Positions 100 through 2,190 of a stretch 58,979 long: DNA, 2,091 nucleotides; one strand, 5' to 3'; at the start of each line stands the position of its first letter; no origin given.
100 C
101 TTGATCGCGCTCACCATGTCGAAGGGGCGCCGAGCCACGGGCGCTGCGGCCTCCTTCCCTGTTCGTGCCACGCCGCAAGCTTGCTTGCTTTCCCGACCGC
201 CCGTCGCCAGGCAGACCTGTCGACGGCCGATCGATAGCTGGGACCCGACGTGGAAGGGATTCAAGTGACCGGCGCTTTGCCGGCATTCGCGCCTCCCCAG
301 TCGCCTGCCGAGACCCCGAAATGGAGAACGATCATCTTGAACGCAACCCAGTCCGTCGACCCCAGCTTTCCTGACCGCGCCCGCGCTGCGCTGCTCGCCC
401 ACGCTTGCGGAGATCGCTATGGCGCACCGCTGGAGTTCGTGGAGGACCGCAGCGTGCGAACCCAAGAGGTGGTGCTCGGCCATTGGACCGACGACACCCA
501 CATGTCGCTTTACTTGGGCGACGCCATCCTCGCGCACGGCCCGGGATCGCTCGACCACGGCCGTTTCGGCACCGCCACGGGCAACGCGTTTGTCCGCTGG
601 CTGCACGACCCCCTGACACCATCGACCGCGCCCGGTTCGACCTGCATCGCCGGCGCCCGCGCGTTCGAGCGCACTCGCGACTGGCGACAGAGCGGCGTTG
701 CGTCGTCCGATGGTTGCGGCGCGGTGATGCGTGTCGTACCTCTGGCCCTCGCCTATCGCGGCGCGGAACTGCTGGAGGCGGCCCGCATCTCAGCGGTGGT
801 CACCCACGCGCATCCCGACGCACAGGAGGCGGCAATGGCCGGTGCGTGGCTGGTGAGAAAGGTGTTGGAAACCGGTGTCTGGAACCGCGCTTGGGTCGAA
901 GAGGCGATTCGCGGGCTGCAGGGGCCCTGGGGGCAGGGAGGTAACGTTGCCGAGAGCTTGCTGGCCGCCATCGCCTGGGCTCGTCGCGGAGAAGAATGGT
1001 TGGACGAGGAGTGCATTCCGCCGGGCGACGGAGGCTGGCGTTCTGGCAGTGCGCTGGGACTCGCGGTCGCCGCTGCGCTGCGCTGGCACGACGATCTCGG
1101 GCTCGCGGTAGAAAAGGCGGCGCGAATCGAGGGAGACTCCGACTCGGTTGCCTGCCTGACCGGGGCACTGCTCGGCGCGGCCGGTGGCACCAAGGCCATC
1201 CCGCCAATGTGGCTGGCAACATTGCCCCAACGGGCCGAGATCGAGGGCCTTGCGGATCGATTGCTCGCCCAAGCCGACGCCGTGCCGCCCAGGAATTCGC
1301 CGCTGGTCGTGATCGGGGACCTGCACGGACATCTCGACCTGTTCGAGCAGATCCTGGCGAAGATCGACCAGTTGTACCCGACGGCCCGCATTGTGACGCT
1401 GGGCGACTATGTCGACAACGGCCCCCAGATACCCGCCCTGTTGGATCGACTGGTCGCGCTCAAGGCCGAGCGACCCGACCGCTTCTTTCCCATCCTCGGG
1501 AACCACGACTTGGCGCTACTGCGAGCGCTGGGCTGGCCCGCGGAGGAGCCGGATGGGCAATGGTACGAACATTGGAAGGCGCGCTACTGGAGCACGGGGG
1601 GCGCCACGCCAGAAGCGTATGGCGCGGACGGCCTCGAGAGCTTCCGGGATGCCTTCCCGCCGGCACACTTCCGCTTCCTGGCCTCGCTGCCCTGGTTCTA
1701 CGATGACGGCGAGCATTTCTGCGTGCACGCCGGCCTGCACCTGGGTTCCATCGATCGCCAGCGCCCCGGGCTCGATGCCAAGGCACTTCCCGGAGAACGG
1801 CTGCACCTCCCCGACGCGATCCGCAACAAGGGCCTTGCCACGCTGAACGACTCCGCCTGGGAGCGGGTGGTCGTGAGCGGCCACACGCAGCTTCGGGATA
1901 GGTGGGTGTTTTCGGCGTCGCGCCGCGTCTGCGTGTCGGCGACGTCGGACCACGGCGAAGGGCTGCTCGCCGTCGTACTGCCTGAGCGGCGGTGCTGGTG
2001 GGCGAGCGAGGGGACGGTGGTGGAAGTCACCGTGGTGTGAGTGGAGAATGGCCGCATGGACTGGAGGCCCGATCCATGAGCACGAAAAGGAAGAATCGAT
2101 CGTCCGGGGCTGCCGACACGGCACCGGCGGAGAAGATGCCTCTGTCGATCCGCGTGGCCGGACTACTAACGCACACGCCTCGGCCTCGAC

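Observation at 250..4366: ARH-metallophosphatase fusion next to an ARPP-1-like gene co-transcribed with a WYL regulator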

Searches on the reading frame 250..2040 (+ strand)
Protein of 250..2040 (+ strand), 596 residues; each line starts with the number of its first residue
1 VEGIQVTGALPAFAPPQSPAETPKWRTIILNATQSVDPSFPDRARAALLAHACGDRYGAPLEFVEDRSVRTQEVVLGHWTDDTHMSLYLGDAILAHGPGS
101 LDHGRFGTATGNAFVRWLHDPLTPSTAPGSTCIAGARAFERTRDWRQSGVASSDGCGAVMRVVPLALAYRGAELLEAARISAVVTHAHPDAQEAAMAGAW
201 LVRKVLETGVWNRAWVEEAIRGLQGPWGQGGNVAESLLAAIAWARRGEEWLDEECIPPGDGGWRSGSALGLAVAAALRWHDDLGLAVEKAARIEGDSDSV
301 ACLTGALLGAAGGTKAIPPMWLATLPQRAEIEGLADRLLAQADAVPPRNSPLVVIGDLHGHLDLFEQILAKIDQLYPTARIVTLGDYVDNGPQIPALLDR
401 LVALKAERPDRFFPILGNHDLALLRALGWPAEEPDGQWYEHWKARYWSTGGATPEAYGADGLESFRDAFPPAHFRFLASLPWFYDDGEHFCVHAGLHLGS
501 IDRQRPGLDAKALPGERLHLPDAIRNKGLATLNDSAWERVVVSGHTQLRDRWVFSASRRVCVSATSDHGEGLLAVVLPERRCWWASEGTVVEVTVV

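Call 3: search_protein_families(library=pfam, proteins=[window:250-2040:+], max_evalue=0.01)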
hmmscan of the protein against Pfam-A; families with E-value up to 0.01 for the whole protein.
window:250-2040:+ (596 aa): 3 families
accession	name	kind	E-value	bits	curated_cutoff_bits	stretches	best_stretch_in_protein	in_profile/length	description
PF03747.19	ADP_ribosyl_GH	-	1.9e-49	169.3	26.2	1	46-319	1-286/287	ADP-ribosylglycohydrolase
PF00149.33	Metallophos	-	1.3e-13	52.3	21.5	1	351-511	2-136/191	Calcineurin-like phosphoesterase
PF12850.12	Metallophos_2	-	0.0026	18.2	27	0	352-424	3-60/154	Calcineurin-like phosphoesterase superfamily domain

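Call 4: search_protein_families(library=padloc, proteins=[window:250-2040:+], max_evalue=0.01)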
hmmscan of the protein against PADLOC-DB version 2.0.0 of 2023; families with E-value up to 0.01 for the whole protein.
window:250-2040:+ (596 aa): 0 families

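Call 11: find_homologous_proteins(query=window:250-2040:+, max_evalue=1e-10)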
Query window:250-2040:+ (596 aa): 145 proteins with E <= 1e-10 among 8000 candidates; the best 120 are listed.
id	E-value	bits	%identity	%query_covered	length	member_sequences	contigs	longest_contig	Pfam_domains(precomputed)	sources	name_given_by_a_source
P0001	0.0e+0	1306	100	95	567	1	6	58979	PF03747.20,PF00149.34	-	-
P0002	2.0e-277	940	73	94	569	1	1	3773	PF03747.20,PF00149.34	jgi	jgi:ADP-ribosylglycohydrolase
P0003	4.3e-265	899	71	93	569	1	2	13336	PF03747.20,PF00149.34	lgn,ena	-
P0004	2.6e-264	897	73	92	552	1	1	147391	PF03747.20,PF00149.34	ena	-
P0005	9.3e-264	895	70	94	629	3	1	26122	PF03747.20,PF00149.34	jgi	jgi:ADP-ribosylglycohydrolase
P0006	2.6e-263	893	71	93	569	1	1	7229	PF03747.20,PF00149.34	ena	-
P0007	3.6e-262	889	71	93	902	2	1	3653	PF03747.20,PF00149.34,PF20208.4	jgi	-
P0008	1.2e-257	875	71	92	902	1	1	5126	PF03747.20,PF00149.34,PF20208.4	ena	-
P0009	1.2e-257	875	69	91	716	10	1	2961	PF03747.20,PF00149.34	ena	-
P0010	1.6e-250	851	66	96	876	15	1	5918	PF03747.20,PF00149.34,PF20208.4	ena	-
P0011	1.1e-236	805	66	91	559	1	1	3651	PF03747.20,PF00149.34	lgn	-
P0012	4.3e-231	787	66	91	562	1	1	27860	PF03747.20,PF00149.34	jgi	jgi:ADP-ribosylglycohydrolase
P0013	2.7e-193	662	75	66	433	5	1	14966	PF03747.20,PF00149.34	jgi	jgi:ADP-ribosylglycohydrolase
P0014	8.8e-175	601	68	67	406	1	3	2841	PF03747.20,PF00149.34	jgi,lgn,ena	-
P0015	8.6e-172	591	54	91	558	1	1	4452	PF03747.20,PF00149.34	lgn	-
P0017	3.5e-163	562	53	91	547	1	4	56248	PF03747.20,PF00149.34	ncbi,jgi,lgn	jgi:ADP-ribosylglycohydrolase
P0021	3.6e-159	549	51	91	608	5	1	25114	PF03747.20,PF00149.34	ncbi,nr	ncbi:MAG: ADP-ribosylglycohydrolase family protein [Myxococcota bacterium]|nr:ADP-ribosylglycohydrol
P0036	7.2e-146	505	73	55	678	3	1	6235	PF03747.20,PF20208.4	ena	-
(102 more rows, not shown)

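Call 12: find_encoding_contigs(protein=P0004, flank=10000, max_places=2)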
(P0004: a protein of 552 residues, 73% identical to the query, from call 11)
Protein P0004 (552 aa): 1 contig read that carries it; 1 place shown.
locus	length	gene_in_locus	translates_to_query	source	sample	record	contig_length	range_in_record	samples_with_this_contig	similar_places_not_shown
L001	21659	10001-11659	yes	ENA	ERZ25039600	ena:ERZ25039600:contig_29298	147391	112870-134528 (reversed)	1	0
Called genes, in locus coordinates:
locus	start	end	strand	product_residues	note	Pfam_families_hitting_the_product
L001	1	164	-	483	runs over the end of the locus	PF02386:TrkH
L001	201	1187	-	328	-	PF13439:Glyco_transf_4, PF13579:Glyco_trans_4_4 (weak), PF20706:GT4-conflict (weak), PF00534:Glycos_transf_1, PF13692:Glyco_trans_1_4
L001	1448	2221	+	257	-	PF02754:CCG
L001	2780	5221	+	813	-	PF02589:LUD_dom, PF13183:Fer4_8, PF13534:Fer4_17 (weak), PF11870:LutB_C, PF00158:Sigma54_activat, PF14532:Sigma54_activ_2, PF07728:AAA_5 (weak), PF25601:AAA_lid_14, +4 more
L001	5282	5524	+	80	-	-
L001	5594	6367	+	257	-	PF02463:SMC_N (weak), PF13175:AAA_15, PF13476:AAA_23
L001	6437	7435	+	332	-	PF13175:AAA_15, PF13304:AAA_21, PF12476:DUF3696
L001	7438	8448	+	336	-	-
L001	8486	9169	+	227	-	-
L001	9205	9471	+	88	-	PF14076:DUF4258 (weak)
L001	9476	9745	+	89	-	-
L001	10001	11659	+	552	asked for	PF03747:ADP_ribosyl_GH, PF00149:Metallophos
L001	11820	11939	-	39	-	-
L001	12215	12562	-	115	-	PF00293:NUDIX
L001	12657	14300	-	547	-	PF00342:PGI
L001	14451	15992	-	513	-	PF00479:G6PD_N, PF02781:G6PD_C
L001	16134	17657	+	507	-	PF08323:Glyco_transf_5, PF13439:Glyco_transf_4 (faint), PF13579:Glyco_trans_4_4 (weak), PF20706:GT4-conflict (weak), PF00534:Glycos_transf_1, PF13692:Glyco_trans_1_4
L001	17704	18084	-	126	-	PF02261:Asp_decarbox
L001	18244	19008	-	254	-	PF02569:Pantoate_ligase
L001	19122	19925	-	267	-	PF02548:Pantoate_transf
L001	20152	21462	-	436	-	PF01743:PolyA_pol, PF12627:PolyA_pol_RNAbd, PF12626:PolyA_pol_arg_C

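Call 13: find_encoding_contigs(protein=P0017, flank=10000, max_places=2)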
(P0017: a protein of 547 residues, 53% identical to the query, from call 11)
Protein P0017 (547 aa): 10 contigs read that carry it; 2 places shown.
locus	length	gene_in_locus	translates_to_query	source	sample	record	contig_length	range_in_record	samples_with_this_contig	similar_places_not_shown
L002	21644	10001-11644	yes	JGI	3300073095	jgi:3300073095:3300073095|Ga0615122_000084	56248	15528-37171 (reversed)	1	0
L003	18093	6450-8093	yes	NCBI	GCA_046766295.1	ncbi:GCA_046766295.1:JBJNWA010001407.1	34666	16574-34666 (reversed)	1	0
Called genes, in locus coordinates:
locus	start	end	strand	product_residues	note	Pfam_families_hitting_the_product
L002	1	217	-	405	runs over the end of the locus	PF21810:DUF6880 (faint)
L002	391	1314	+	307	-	PF02810:SEC-C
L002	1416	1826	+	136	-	-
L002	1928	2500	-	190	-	-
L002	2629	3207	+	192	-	-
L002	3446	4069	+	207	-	-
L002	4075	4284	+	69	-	-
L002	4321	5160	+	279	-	PF24698:DUF7662 (weak)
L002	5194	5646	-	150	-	-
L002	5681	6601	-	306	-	PF13091:PLDc_2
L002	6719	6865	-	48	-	-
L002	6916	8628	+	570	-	PF01839:FG-GAP, PF13517:FG-GAP_3 (weak), PF01839:FG-GAP (weak), PF13517:FG-GAP_3 (weak), PF01839:FG-GAP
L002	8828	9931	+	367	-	-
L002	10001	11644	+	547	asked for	PF03747:ADP_ribosyl_GH, PF00149:Metallophos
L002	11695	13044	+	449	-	PF13289:SIR2_2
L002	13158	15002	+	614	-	-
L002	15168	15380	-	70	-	PF13817:DDE_Tnp_IS66_C (weak)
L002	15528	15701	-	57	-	-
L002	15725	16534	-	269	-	-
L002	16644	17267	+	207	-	PF00239:Resolvase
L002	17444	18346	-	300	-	-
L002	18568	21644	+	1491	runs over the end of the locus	PF13086:AAA_11, PF13245:AAA_19 (weak), PF13604:AAA_30 (weak), PF13087:AAA_12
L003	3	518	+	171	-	?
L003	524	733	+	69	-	-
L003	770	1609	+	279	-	PF24698:DUF7662 (weak)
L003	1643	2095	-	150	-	-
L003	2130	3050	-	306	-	PF13091:PLDc_2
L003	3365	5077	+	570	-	PF01839:FG-GAP, PF13517:FG-GAP_3 (weak), PF01839:FG-GAP (weak), PF13517:FG-GAP_3 (weak), PF01839:FG-GAP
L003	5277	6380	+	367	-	-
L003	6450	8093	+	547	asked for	PF03747:ADP_ribosyl_GH, PF00149:Metallophos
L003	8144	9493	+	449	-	PF13289:SIR2_2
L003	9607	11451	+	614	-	-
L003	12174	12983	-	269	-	-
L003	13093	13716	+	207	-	PF00239:Resolvase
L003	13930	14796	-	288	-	PF01844:HNH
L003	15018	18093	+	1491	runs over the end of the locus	PF13086:AAA_11, PF13245:AAA_19 (weak), PF13604:AAA_30 (weak), PF13087:AAA_12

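Call 14: find_encoding_contigs(protein=P0021, flank=10000, max_places=2)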
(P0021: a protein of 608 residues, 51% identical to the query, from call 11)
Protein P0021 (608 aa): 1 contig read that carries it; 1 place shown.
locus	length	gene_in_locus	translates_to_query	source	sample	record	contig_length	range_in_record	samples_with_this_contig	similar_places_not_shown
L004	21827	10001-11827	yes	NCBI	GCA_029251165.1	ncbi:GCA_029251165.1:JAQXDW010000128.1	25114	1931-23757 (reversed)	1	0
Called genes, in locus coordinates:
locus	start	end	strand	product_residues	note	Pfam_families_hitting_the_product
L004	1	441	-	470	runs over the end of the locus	-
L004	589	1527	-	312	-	-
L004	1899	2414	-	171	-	-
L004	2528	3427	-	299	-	PF22814:WelO5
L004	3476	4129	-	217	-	-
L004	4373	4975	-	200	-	-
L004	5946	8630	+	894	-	PF00989:PAS, PF01590:GAF (faint), PF08448:PAS_4, PF13426:PAS_9, PF08447:PAS_3 (weak), PF00512:HisKA, PF02518:HATPase_c, PF00072:Response_reg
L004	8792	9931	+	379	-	-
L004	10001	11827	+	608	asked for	PF03747:ADP_ribosyl_GH, PF00149:Metallophos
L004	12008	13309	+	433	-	PF13385:Laminin_G_3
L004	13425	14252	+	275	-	-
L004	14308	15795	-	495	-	PF13091:PLDc_2, PF00614:PLDc (weak), PF13091:PLDc_2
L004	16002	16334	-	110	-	-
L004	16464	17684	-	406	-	PF00270:DEAD, PF00271:Helicase_C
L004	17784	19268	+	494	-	PF13472:Lipase_GDSL_2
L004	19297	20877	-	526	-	-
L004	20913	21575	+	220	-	PF03781:FGE-sulfatase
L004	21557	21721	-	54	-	-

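Call 15: search_protein_families(library=pfam, proteins=[L002:8828-9931:+, L004:8792-9931:+, L002:13158-15002:+, L004:12008-13309:+, L001:12215-12562:-, L001:8486-9169:+, L001:7438-8448:+], max_evalue=1)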
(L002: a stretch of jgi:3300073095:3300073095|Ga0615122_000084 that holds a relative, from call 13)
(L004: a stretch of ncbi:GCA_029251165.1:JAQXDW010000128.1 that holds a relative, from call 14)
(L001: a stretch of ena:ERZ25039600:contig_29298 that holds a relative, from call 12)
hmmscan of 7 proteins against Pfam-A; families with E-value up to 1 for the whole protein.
L002:8828-9931:+ (367 aa): 1 family
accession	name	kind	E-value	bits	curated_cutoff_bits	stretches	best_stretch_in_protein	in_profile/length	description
PF25370.1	HTH_74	-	0.16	12.4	25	1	295-309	19-33/41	HTH three-helical bundle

L004:8792-9931:+ (379 aa): 0 families

L002:13158-15002:+ (614 aa): 1 family
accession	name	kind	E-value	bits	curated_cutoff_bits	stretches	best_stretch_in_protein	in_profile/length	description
PF01544.23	CorA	-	0.0096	15.7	27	1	240-291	195-246/292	CorA-like Mg2+ transporter protein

L004:12008-13309:+ (433 aa): 1 family
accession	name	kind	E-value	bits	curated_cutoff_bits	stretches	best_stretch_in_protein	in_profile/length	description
PF13385.13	Laminin_G_3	-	1.1e-20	74.8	27.6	1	230-379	1-144/151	Concanavalin A-like lectin/glucanases superfamily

L001:12215-12562:- (115 aa): 2 families
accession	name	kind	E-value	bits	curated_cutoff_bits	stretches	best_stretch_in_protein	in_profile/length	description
PF00293.34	NUDIX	-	8.9e-18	65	21.1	1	5-108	28-133/134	NUDIX domain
PF14815.12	NUDIX_4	-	0.0006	20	35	1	6-36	25-52/113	NUDIX domain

L001:8486-9169:+ (227 aa): 1 family
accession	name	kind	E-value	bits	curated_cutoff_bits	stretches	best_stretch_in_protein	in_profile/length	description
PF18402.7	Thioredoxin_14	-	0.11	12.9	30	1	68-150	156-228/255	Thioredoxin-like domain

L001:7438-8448:+ (336 aa): 1 family
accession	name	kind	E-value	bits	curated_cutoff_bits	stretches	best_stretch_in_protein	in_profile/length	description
PF16565.11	MIT_C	-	0.11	12.8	25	1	232-303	57-121/142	Phospholipase D-like domain at C-terminus of MIT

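Call 19: find_related_loci(query=A1, collection=genome_contigs, flank=10000)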
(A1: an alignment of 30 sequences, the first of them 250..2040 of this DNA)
Query A1 (596 aa) in genome_contigs; peptide patterns used: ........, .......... (x = any residue, [..] = any of these).
103 stretches matched a pattern; 69 encode a relative of the query (tblastn E <= 1e-3); 67 distinct loci.
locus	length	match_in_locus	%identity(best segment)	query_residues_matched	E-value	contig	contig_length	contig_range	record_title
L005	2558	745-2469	66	26-596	0e+0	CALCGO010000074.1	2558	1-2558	MAG TPA_asm: uncultured Rhodobacterales bacterium isolate ERR2206795_bin.36_CONCOCT_v1.1_MAG genome assembly, contig: ER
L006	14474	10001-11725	65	26-596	0e+0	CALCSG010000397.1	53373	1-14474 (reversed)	MAG TPA_asm: uncultured Gammaproteobacteria bacterium isolate ERR2206791_bin.50_CONCOCT_v1.1_MAG genome assembly, contig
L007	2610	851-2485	50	32-581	1e-161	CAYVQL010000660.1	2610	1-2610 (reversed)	MAG TPA_asm: uncultured Enterobacterales bacterium isolate SRP077602_co7_23 genome assembly, contig: NODE_138585_length_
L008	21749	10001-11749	50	28-583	4e-146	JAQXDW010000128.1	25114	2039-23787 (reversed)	MAG: Myxococcota bacterium isolate cluster4_bin.77 k119_862102, whole genome shotgun sequence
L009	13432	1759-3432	52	39-581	1e-145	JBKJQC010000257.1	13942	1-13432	MAG: Polyangiales bacterium isolate ant_bin.485 k117_6288257, whole genome shotgun sequence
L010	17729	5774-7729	78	53-593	0e+0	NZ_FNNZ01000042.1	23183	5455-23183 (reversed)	Thiocapsa roseopersicina strain DSM 217, whole genome shotgun sequence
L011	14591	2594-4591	78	39-593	0e+0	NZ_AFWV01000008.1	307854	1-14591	Thiocapsa marina 5811 ctg469, whole genome shotgun sequence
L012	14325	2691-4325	49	37-593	2e-135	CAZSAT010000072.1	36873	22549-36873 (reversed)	MAG TPA_asm: uncultured Enterobacterales bacterium isolate binchicken_co46_602 genome assembly, contig: NODE_1915_length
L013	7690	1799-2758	72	39-353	2e-131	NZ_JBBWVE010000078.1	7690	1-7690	MAG: Thiocapsa sp. C3-3m C3-3m-Cardenillas-CDS4535, whole genome shotgun sequence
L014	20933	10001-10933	78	33-342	5e-131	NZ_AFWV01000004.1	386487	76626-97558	Thiocapsa marina 5811 ctg472, whole genome shotgun sequence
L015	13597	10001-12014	77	33-593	0e+0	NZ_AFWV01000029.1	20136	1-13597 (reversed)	Thiocapsa marina 5811 ctg448, whole genome shotgun sequence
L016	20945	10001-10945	75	30-340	2e-129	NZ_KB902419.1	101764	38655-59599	Lamprocystis purpurea DSM 4197 A39ODRAFT_scaffold_15.16, whole genome shotgun sequence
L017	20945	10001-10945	75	33-346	5e-129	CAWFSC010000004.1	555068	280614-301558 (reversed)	MAG: uncultured Gammaproteobacteria bacterium isolate MFD00905.bin.2.43 genome assembly, contig: contig_14993, whole gen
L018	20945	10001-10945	75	30-340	2e-129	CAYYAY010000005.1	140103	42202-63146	MAG TPA_asm: uncultured Lamprocystis sp. isolate SRP242652_co2_206 genome assembly, contig: NODE_130_length_140103_cov_5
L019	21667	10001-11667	77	39-595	8e-128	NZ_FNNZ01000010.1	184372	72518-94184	Thiocapsa roseopersicina strain DSM 217, whole genome shotgun sequence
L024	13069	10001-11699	73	39-594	0e+0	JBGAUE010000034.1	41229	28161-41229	MAG: Chromatiaceae bacterium isolate MAG_AAO_AS.1 AAOAS-1_NODE_34_length_41229_cov_30.970208, whole genome shotgun seque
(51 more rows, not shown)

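Call 20: find_related_loci(query=A1, collection=metagenome_contigs, flank=10000)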
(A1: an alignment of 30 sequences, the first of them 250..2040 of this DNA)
Query A1 (596 aa) in metagenome_contigs; peptide patterns used: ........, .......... (x = any residue, [..] = any of these).
108 stretches matched a pattern; 83 encode a relative of the query (tblastn E <= 1e-3); the best 80 are kept; 80 distinct loci.
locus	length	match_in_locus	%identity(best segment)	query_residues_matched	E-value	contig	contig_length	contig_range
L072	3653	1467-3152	71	42-595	0e+0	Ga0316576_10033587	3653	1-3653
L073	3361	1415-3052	69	53-595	0e+0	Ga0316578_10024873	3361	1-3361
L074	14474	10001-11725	65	26-596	0e+0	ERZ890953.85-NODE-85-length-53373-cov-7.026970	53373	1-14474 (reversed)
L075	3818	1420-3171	64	26-596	0e+0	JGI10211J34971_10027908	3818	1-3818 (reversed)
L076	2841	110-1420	68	165-593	0e+0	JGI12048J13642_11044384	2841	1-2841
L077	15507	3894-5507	51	39-591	7e-149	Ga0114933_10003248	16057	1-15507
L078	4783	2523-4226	52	42-583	5e-148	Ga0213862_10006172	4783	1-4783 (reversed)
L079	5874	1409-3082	49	39-583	2e-146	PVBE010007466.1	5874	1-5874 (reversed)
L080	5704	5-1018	69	256-590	5e-140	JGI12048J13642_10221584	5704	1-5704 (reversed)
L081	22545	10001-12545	49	37-593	1e-135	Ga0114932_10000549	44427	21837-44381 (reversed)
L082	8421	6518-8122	45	40-581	7e-135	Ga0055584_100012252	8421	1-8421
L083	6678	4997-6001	71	13-344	2e-134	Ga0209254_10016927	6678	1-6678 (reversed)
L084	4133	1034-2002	72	13-340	3e-133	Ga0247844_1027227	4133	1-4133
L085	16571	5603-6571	73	13-340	2e-130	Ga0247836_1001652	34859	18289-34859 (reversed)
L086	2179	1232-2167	76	33-340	4e-139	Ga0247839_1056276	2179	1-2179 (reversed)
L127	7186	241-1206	51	40-349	2e-72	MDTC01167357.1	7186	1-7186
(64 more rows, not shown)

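Call 30: search_solved_structures(query=window:250-2040:+, max_evalue=0.001)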
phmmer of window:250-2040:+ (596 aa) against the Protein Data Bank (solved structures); distinct sequences matched with E-value up to 0.001: 71 (the best 60 are shown).
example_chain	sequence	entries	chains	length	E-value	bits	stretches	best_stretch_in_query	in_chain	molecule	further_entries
2cwc_A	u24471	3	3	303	7.5e-14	54.2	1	42-345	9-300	ADP-ribosylglycohydrolase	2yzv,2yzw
5vjv_A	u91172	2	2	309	1.6e-12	49.8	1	351-463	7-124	Rhizobiales-like phosphatase 2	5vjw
2woe_A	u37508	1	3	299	4.2e-11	45.1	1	36-205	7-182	ADP-RIBOSYL-[DINITROGEN REDUCTASE] GLYCOHYDROLASE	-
2woc_A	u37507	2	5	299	6.1e-11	44.6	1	36-205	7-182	ADP-RIBOSYL-[DINITROGEN REDUCTASE] GLYCOHYDROLASE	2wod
1t5j_A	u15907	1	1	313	8e-11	44.2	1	57-206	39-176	Hypothetical protein MJ1187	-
6dre_A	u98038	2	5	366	1.2e-10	43.6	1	278-342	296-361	ADP-ribosyl-(Dinitrogen reductase) hydrolase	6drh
3g9d_A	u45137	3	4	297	1.9e-10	42.9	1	37-206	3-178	Dinitrogenase reductase activating glucohydrolase | Dinitrogenase reductase activacting glicohydrolase | ADP-ribosyl-(Dinitrogen reductase) hydrolase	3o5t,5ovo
1s70_A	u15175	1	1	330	1.4e-07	33.5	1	345-426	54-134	Serine/threonine protein phosphatase PP1-beta (or delta) catalytic subunit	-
8pq7_A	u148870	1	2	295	2.8e-07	32.5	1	348-426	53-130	Serine/threonine-protein phosphatase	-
6obr_A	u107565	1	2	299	3.4e-07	32.2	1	348-428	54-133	Serine/threonine-protein phosphatase PP1-alpha catalytic subunit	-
1u32_A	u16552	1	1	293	3.5e-07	32.2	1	347-426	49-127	Serine/threonine protein phosphatase PP1-gamma catalytic subunit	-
4v0v_A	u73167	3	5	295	3.5e-07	32.1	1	347-426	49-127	SERINE/THREONINE-PROTEIN PHOSPHATASE PP1-GAMMA CATALYTIC SUBUNIT | PROTEIN PHOSPHATASE PP1-GAMMA CATALYTIC SUBUNIT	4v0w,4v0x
5inb_A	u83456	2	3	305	3.8e-07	32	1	347-426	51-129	Serine/threonine-protein phosphatase PP1-gamma catalytic subunit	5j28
4v0u_D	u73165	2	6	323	4.2e-07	31.9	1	347-426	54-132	SERINE/THREONINE-PROTEIN PHOSPHATASE PP1-GAMMA CATALYTIC SUBUNIT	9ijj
1it6_A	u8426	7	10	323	4.2e-07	31.9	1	347-426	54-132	SERINE/THREONINE PROTEIN PHOSPHATASE 1 GAMMA (PP1-GAMMA) CATALYTIC SUBUNIT | SERINE/THREONINE PROTEIN PHOSPHATASE PP1-GAMMA CATALYTIC SUBUNIT | SERINE/THREONINE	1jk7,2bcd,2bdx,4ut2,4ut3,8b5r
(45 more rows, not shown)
